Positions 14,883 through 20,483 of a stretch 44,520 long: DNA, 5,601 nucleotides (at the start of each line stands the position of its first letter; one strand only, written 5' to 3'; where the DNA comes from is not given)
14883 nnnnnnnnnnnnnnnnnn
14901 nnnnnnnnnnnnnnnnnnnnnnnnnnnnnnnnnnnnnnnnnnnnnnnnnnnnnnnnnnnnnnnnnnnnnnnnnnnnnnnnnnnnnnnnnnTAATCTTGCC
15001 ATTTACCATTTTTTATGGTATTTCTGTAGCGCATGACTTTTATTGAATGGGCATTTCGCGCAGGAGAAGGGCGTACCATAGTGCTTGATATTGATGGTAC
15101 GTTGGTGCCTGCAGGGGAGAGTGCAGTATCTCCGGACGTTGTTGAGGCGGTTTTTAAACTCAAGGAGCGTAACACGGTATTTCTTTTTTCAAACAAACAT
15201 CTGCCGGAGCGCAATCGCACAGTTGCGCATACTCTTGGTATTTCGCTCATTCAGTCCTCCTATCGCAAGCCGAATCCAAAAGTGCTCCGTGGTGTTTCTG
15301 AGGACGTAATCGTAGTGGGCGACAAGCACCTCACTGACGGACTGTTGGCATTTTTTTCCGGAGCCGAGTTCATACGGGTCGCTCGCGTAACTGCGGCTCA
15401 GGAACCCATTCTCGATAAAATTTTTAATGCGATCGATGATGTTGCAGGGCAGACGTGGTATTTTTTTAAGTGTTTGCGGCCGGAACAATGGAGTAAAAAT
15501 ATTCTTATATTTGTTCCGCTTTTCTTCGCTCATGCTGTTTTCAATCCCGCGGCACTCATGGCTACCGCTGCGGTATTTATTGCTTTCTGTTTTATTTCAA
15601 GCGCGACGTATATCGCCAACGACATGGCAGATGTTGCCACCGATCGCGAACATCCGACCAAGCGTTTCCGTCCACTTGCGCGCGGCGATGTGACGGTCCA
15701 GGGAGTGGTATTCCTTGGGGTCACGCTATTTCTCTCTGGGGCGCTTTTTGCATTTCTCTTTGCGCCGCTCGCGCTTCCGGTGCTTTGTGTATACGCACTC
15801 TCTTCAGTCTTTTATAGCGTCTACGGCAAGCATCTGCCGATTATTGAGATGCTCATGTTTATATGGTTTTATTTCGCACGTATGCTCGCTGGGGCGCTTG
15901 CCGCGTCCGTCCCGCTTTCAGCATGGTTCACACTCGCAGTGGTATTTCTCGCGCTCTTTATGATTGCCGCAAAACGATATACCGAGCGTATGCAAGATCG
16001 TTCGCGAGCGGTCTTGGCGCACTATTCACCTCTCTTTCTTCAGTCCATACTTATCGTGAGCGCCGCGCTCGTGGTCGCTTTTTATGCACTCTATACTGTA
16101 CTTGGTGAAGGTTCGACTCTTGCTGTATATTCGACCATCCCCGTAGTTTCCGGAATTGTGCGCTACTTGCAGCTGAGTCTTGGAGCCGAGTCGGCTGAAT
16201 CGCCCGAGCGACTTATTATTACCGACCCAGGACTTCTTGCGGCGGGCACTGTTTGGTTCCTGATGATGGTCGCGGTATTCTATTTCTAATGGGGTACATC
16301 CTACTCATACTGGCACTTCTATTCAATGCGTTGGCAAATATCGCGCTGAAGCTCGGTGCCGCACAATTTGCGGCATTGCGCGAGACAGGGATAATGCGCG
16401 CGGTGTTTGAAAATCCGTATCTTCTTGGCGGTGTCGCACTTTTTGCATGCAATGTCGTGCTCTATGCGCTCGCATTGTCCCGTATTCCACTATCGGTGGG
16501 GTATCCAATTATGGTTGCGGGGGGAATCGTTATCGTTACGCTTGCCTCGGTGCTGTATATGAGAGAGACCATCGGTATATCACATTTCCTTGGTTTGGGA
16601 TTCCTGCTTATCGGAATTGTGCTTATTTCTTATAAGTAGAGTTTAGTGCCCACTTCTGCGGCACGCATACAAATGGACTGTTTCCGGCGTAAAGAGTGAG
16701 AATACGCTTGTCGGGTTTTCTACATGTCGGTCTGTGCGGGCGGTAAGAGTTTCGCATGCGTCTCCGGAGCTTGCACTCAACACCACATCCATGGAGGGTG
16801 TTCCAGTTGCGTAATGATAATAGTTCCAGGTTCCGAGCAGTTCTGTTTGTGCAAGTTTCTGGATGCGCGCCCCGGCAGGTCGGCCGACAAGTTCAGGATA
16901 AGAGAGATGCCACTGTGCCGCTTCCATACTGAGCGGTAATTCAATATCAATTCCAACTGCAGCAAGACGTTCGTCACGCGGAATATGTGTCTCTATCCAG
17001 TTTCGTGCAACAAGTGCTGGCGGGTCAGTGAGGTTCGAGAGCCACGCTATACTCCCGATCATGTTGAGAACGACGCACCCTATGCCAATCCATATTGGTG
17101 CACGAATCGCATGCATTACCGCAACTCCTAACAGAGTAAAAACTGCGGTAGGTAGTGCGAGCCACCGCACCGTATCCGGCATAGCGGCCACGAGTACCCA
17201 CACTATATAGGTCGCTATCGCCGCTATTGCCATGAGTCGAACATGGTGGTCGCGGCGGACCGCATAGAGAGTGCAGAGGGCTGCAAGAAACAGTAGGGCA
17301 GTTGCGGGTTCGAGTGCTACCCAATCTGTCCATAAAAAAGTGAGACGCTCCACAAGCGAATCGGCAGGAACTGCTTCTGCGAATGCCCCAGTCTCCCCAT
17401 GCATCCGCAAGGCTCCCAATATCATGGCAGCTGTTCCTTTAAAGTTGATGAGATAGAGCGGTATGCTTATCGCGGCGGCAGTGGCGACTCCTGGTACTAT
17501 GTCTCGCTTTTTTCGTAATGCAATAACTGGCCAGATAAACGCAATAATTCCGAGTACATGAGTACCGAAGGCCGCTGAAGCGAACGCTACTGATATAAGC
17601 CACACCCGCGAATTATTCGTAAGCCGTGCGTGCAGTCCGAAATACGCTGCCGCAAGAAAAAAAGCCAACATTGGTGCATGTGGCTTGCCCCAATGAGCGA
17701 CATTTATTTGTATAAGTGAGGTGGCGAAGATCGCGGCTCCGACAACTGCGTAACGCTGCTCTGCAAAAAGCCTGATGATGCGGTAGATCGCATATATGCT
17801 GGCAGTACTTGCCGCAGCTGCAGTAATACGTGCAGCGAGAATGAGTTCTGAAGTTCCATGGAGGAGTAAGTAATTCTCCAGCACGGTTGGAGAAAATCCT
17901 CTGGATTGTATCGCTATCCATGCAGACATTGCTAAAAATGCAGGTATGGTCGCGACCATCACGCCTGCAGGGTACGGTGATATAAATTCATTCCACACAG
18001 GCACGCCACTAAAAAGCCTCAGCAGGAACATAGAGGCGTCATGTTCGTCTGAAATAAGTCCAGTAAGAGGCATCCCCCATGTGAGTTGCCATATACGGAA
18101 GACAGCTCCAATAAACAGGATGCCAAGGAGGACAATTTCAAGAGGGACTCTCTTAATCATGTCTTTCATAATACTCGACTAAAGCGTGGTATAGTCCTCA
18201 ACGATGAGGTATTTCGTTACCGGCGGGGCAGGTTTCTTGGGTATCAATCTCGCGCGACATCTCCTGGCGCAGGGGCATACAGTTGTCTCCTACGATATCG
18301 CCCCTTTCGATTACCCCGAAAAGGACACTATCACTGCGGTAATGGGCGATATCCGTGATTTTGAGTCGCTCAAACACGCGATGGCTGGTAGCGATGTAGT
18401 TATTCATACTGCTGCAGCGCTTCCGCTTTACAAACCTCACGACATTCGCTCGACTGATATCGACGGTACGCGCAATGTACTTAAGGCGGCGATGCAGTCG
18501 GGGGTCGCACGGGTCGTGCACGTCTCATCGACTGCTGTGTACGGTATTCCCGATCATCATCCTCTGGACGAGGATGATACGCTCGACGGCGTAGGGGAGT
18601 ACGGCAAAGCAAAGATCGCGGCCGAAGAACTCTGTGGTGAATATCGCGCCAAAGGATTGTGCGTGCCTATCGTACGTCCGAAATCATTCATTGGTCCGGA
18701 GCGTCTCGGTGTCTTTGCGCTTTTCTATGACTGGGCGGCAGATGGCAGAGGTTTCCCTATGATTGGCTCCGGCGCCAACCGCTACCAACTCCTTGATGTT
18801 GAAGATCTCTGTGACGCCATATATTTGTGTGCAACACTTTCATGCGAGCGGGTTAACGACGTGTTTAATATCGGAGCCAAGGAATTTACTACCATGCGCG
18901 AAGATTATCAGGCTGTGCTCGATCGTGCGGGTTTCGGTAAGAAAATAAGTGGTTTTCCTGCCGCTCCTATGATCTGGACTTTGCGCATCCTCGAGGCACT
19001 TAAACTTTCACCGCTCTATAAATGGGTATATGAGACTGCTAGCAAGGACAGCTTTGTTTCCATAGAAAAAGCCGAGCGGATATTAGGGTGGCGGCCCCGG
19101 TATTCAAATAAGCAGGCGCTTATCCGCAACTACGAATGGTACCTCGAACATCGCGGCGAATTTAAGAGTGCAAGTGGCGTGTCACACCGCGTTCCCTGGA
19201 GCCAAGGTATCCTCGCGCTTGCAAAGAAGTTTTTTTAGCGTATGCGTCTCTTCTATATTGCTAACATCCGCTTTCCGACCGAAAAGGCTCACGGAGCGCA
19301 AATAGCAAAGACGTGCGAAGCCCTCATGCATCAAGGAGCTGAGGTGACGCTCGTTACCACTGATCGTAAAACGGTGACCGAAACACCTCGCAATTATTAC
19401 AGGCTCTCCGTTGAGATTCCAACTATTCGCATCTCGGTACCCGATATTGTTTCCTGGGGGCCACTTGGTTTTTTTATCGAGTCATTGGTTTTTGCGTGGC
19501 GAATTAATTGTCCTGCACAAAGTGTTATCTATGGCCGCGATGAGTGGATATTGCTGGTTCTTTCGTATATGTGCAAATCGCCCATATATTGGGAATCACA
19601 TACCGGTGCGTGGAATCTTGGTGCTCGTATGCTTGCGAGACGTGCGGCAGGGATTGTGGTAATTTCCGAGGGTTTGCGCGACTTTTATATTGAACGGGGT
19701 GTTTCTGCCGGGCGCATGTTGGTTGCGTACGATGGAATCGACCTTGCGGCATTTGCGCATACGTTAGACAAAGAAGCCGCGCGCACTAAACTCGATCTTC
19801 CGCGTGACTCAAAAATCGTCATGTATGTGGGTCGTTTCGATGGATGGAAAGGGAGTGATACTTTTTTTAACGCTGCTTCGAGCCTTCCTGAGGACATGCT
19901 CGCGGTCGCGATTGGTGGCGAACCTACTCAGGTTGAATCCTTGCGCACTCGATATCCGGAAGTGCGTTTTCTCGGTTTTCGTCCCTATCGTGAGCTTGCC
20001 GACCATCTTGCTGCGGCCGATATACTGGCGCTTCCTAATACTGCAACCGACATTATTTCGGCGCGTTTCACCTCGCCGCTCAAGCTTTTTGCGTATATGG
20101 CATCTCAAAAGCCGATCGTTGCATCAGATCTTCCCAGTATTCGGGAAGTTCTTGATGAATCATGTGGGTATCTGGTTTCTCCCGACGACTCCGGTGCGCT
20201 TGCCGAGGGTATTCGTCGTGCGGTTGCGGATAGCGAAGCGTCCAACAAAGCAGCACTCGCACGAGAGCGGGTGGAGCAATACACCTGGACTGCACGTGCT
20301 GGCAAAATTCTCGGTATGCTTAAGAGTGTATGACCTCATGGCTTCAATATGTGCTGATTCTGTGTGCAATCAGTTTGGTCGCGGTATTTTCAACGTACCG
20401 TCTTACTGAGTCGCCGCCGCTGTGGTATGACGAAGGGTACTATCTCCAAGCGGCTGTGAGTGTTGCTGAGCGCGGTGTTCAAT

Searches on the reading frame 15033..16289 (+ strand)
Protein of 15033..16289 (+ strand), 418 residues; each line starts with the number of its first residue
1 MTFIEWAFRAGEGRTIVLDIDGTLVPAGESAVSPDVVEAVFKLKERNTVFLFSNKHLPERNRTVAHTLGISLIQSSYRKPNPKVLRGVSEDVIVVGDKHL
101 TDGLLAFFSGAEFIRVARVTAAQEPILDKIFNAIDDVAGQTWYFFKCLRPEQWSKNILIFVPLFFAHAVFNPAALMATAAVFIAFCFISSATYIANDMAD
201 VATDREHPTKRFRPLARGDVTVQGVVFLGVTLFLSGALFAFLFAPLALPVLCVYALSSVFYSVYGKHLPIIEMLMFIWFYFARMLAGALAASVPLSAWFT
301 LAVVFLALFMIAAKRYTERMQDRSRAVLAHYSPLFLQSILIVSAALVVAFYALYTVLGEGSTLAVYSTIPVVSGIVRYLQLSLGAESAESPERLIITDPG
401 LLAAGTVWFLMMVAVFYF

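Call 7: search_protein_families(library=pfam, proteins=[window:15033-16289:+], max_evalue=0.00001)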
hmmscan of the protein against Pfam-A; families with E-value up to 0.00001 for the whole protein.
window:15033-16289:+ (418 aa): 1 family
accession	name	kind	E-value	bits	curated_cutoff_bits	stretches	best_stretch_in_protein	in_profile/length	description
PF01040.23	UbiA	-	3.3e-19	69.6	34.2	1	163-384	9-234/250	UbiA prenyltransferase family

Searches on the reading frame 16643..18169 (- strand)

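Call 7: search_protein_families(library=pfam, proteins=[window:16643-18169:-], max_evalue=0.00001)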
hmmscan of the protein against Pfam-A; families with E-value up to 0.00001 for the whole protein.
window:16643-18169:- (508 aa): 1 family
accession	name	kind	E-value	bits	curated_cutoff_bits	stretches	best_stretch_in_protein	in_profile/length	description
PF13231.12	PMT_2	-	1.7e-09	38.6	26.1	1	110-212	21-123/160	Dolichyl-phosphate-mannose-protein mannosyltransferase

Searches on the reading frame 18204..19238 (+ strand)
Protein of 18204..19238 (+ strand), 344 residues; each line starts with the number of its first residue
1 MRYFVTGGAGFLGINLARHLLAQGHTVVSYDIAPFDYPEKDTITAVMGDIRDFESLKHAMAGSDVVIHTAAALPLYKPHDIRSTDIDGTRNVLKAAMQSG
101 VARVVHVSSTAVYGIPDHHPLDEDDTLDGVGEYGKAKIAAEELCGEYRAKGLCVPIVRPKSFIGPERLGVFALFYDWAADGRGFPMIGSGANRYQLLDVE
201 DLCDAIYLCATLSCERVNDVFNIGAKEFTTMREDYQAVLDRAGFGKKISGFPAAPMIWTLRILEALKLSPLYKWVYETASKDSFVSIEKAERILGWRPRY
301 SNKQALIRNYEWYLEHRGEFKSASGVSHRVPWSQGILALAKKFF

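Call 7: search_protein_families(library=pfam, proteins=[window:18204-19238:+], max_evalue=0.00001)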
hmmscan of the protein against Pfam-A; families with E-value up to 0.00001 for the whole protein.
window:18204-19238:+ (344 aa): 7 families
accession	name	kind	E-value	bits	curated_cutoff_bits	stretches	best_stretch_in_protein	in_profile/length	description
PF01370.27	Epimerase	-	6.5e-37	127.7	20.9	1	4-224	2-240/240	NAD dependent epimerase/dehydratase family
PF16363.11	GDP_Man_Dehyd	-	1e-22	81.5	27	1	4-304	1-327/332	GDP-mannose 4,6 dehydratase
PF01073.25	3Beta_HSD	-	6.6e-20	71.7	22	1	5-115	2-122/280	3-beta hydroxysteroid dehydrogenase/isomerase family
PF13460.12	NAD_binding_10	-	9.4e-18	65.2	27.2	1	7-163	1-147/184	NAD(P)H-binding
PF07993.18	NAD_binding_4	-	1.3e-13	51.1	20.1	1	55-165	81-210/258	Male sterility protein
PF04321.23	RmlD_sub_bind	-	4.3e-11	42.9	27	1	1-147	1-139/287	RmlD substrate binding domain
PF02719.21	Polysacc_synt_2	-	4.4e-10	39.7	20.2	1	41-109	54-128/293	Polysaccharide biosynthesis protein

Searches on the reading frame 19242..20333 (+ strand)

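Call 7: search_protein_families(library=pfam, proteins=[window:19242-20333:+], max_evalue=0.00001)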
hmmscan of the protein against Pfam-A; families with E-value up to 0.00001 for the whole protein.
window:19242-20333:+ (363 aa): 5 families
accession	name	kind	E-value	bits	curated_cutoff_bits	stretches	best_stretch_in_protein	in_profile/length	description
PF13692.12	Glyco_trans_1_4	-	4.3e-21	76.1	27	1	191-330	2-142/142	Glycosyl transferases group 1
PF00534.26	Glycos_transf_1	-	2.9e-18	66.4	26.4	1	176-336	1-164/172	Glycosyl transferases group 1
PF13524.12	Glyco_trans_1_2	-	1.1e-07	32.3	25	1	211-357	8-143/144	Glycosyl transferase-like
PF13579.12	Glyco_trans_4_4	-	2.5e-06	28.3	29.7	0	124-161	117-154/158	Glycosyl transferase 4-like domain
PF13439.12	Glyco_transf_4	-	2.8e-06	27.9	28.5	0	22-169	9-169/170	Glycosyltransferase Family 4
